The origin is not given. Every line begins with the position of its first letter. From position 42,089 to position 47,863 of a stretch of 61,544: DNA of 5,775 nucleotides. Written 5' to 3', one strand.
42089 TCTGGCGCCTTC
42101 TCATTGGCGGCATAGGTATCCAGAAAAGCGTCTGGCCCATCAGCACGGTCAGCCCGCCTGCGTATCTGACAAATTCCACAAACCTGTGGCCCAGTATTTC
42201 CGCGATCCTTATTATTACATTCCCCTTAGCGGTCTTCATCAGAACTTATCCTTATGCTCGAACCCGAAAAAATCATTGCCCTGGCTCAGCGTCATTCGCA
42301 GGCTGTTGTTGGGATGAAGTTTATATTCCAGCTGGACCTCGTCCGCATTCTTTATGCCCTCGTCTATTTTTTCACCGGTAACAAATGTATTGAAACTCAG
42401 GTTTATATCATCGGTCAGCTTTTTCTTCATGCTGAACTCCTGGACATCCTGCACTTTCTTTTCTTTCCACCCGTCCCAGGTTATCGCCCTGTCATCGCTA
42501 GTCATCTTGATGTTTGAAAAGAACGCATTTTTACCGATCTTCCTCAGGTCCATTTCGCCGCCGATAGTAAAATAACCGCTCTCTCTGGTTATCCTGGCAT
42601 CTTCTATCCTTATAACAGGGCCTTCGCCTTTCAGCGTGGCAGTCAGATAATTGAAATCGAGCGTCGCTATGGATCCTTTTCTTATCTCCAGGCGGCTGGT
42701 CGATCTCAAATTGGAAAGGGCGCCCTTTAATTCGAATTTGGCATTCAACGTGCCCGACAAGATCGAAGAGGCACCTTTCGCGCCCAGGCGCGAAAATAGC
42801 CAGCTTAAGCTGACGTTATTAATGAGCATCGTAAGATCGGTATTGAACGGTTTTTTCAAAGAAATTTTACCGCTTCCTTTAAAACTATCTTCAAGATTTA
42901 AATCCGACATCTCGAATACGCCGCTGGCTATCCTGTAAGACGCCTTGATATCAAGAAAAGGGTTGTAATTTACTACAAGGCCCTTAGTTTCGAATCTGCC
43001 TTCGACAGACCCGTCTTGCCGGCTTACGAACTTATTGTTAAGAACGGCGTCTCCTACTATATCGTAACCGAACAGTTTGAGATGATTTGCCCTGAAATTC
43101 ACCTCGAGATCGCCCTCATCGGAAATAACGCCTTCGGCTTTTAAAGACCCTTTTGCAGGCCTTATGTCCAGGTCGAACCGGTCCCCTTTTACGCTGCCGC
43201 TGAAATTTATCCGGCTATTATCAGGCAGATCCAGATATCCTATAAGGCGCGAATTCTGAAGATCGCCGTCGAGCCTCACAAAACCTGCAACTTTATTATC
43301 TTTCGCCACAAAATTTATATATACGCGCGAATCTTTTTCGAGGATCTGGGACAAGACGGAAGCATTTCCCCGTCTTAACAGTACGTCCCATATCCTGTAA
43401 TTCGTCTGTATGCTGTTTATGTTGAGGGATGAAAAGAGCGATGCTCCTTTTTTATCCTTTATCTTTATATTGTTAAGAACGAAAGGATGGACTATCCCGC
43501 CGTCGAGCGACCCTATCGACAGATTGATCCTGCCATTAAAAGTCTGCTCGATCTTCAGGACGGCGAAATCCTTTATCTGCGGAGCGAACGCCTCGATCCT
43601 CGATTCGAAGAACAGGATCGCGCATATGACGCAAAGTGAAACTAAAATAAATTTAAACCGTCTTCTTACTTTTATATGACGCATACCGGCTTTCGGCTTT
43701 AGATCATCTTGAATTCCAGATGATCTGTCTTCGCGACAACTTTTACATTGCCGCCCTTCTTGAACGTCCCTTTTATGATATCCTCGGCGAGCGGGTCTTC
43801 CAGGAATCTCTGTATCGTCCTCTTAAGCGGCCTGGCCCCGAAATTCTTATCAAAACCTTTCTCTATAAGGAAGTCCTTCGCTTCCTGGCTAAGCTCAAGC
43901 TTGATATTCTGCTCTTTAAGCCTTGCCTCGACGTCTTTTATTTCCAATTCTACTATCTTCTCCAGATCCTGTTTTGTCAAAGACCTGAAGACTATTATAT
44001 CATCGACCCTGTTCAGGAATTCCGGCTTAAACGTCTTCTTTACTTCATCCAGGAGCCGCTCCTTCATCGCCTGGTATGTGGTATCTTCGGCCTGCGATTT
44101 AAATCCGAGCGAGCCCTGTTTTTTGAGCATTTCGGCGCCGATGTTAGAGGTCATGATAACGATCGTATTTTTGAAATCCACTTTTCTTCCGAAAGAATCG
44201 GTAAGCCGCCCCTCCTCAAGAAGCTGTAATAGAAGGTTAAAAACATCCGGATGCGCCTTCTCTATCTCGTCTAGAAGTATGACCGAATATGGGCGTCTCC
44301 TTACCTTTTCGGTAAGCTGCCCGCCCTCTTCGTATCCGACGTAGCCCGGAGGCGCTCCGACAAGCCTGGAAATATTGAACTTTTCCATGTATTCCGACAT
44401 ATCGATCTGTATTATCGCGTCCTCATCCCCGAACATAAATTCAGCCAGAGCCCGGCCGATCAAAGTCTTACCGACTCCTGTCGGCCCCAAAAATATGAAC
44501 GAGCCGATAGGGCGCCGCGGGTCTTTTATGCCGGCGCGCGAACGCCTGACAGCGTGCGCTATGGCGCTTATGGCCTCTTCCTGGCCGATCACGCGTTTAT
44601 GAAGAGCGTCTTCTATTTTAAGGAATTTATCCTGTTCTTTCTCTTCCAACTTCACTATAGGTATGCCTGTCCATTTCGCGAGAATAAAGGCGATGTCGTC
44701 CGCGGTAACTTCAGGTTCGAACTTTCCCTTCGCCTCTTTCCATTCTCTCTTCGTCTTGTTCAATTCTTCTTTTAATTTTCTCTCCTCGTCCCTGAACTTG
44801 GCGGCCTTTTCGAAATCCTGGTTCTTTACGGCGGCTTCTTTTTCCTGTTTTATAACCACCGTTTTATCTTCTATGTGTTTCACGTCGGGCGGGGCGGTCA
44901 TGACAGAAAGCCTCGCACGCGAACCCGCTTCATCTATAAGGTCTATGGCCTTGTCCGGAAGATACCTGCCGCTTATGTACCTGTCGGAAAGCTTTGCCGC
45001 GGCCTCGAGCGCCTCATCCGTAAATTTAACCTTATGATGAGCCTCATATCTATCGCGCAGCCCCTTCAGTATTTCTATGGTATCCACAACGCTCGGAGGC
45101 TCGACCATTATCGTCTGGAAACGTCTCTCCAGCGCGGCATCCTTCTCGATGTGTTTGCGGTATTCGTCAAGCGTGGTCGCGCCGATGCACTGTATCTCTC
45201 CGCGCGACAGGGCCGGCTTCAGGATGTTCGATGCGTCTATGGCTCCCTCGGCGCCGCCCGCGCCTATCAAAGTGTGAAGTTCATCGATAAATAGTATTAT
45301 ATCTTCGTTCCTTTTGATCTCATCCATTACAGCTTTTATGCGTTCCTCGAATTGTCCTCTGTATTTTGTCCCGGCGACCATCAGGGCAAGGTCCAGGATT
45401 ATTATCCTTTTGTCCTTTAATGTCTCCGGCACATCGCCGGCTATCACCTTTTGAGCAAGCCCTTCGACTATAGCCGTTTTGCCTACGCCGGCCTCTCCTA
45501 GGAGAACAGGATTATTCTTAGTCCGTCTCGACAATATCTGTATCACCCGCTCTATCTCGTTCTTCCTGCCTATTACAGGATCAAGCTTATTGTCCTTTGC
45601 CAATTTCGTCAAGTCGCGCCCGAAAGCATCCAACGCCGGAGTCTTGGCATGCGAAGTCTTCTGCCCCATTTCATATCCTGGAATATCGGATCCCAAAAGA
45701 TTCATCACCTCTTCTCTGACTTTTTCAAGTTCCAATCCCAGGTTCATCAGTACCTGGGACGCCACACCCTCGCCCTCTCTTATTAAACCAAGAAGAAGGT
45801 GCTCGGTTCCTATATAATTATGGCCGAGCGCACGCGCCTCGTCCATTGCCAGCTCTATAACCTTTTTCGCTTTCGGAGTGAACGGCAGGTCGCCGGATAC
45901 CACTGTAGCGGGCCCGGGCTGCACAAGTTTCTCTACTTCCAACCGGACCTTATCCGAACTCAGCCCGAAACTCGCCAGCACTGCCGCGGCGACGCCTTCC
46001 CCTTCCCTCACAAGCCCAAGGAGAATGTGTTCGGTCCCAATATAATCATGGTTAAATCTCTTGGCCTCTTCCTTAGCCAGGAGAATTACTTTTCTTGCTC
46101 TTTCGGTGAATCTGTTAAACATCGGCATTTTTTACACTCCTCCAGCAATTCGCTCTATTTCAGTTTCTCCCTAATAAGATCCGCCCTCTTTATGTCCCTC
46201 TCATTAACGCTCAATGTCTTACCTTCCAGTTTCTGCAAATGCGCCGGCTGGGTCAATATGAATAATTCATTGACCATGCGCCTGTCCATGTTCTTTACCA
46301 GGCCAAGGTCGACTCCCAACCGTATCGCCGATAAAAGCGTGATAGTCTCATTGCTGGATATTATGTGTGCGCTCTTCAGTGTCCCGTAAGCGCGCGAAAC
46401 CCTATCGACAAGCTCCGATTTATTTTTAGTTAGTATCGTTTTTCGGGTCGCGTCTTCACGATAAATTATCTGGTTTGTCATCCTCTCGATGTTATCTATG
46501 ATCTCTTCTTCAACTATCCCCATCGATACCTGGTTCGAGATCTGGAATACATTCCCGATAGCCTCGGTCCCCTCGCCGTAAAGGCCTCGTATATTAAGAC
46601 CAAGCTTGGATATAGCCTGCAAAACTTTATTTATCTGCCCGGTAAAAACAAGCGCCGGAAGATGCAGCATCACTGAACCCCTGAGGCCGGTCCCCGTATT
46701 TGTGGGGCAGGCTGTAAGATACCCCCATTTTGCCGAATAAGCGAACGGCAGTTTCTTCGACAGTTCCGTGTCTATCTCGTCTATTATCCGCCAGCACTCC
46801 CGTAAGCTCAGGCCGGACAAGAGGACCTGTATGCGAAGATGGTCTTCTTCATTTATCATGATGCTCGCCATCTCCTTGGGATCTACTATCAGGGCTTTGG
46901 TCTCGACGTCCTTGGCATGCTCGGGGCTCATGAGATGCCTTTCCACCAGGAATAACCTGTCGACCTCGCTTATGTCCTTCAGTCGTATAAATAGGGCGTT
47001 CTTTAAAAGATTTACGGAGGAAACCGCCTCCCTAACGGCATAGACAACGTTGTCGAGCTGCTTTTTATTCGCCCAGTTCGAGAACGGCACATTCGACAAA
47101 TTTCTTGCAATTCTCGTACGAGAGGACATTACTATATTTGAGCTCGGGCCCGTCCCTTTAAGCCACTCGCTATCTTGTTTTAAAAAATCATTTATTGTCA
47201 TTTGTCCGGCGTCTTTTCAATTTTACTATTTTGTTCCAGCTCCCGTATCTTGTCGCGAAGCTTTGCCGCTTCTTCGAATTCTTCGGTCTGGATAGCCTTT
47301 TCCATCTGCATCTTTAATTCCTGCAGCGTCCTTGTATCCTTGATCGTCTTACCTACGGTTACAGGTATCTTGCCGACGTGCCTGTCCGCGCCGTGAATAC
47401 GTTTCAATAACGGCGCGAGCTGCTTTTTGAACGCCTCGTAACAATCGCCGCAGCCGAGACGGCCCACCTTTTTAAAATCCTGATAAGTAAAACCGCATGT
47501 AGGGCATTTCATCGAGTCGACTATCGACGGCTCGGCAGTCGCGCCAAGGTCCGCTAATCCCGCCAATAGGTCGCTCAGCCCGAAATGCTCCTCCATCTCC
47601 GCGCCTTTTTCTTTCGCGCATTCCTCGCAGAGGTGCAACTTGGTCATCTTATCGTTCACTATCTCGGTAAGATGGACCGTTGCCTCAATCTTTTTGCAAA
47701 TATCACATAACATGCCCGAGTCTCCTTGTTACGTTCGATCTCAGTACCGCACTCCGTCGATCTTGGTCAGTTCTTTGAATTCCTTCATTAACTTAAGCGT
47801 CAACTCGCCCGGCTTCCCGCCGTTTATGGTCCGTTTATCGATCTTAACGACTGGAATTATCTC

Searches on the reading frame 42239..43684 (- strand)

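Call 61: search_protein_families(library=pfam, proteins=[window:42239-43684:-], max_evalue=0.0001)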
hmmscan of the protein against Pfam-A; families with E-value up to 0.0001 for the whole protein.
window:42239-43684:- (481 aa): 1 family
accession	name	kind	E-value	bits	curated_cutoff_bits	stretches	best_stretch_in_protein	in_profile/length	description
PF04357.19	TamB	-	9.9e-06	25.5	22.4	0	284-478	251-378/381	TamB, inner membrane protein subunit of TAM complex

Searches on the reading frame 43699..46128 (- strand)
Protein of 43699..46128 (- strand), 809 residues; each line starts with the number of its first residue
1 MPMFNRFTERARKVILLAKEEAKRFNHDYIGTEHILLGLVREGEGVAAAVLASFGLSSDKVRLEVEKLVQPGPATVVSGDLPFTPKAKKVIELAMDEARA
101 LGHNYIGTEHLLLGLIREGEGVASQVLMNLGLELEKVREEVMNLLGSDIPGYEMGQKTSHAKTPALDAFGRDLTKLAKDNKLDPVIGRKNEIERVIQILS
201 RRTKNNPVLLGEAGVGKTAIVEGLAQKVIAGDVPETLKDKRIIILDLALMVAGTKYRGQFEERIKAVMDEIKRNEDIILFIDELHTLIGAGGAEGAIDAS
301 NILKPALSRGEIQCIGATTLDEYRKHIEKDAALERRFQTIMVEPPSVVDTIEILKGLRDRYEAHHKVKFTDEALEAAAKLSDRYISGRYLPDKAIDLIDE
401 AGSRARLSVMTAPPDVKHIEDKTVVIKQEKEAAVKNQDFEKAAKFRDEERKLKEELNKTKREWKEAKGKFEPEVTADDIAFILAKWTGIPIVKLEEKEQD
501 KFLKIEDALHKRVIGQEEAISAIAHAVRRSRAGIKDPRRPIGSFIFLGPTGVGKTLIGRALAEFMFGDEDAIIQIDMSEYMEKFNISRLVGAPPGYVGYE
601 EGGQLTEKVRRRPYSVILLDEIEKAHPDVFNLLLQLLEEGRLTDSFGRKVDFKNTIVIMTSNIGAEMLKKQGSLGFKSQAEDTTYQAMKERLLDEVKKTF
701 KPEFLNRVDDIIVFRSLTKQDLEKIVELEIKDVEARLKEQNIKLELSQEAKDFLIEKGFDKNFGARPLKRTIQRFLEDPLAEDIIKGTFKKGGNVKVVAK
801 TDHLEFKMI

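Call 60: search_protein_families(library=pfam, proteins=[window:43699-46128:-], max_evalue=0.00001)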
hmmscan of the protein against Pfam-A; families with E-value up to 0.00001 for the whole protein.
window:43699-46128:- (809 aa): 12 families
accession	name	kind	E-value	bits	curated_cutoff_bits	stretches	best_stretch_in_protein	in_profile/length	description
PF07724.20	AAA_2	-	4.3e-70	235.5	27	1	539-711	1-166/166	AAA domain (Cdc48 subfamily)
PF02861.25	Clp_N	-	1.9e-37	127.7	20.7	2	94-146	1-53/53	Clp amino terminal domain, pathogenicity island component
PF17871.7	AAA_lid_9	-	6.6e-34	116.4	22.8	1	347-447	2-102/104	AAA lid domain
PF10431.15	ClpB_D2-small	-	2.7e-29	101.5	21.9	1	717-797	1-81/81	C-terminal, D2-small domain, of ClpB protein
PF00004.35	AAA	-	8.3e-23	81.7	21.2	2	208-339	2-125/131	ATPase family associated with various cellular activities (AAA)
PF07728.20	AAA_5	-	8.9e-16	58.6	22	1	544-665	2-125/139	AAA domain (dynein-related subfamily)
PF13191.12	AAA_16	-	4.2e-12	47.3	32.6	0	185-228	2-48/167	AAA ATPase domain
PF13401.12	AAA_22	-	3.6e-10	40.7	27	0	543-638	7-109/130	AAA domain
PF00158.32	Sigma54_activat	-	2.5e-09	37.5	20.2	1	543-662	24-142/168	Sigma-54 interaction domain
PF02151.25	UVR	-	6.4e-08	32.5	21.5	1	427-455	8-36/36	UvrB/uvrC motif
PF13173.12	AAA_14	-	3.7e-06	27.4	27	0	208-287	6-74/129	AAA domain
PF20720.3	nSTAND3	-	6.1e-06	26.4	27.2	0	192-230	7-43/155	Novel STAND NTPase 3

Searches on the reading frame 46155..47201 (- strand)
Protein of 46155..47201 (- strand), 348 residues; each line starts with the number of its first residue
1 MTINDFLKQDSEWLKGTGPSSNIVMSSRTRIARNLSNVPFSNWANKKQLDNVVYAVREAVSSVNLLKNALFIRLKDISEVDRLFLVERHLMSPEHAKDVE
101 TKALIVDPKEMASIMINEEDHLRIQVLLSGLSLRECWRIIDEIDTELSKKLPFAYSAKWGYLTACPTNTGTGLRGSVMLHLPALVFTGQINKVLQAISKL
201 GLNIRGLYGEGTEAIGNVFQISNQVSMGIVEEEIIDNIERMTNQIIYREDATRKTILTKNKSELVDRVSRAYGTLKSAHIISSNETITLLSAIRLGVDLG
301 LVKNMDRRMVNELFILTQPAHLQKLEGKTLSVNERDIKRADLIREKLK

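Call 61: search_protein_families(library=pfam, proteins=[window:46155-47201:-], max_evalue=0.0001)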
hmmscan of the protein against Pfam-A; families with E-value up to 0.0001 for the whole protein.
window:46155-47201:- (348 aa): 1 family
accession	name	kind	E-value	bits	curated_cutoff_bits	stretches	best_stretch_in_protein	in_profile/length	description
PF00217.24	ATP-gua_Ptrans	-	5.9e-68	228.7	22.4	1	52-251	2-202/203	ATP:guanido phosphotransferase, C-terminal catalytic domain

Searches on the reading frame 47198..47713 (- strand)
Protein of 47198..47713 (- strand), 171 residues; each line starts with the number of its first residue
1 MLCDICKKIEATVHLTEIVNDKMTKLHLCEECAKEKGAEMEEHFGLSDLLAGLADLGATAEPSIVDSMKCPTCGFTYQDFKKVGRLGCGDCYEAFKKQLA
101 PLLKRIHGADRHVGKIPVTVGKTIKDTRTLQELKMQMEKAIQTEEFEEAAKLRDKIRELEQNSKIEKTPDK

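Call 61: search_protein_families(library=pfam, proteins=[window:47198-47713:-], max_evalue=0.0001)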
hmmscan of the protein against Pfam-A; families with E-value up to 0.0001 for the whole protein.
window:47198-47713:- (171 aa): 1 family
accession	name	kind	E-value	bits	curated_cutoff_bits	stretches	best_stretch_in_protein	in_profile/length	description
PF02151.25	UVR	-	1.7e-08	34.4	21.5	1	130-161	4-35/36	UvrB/uvrC motif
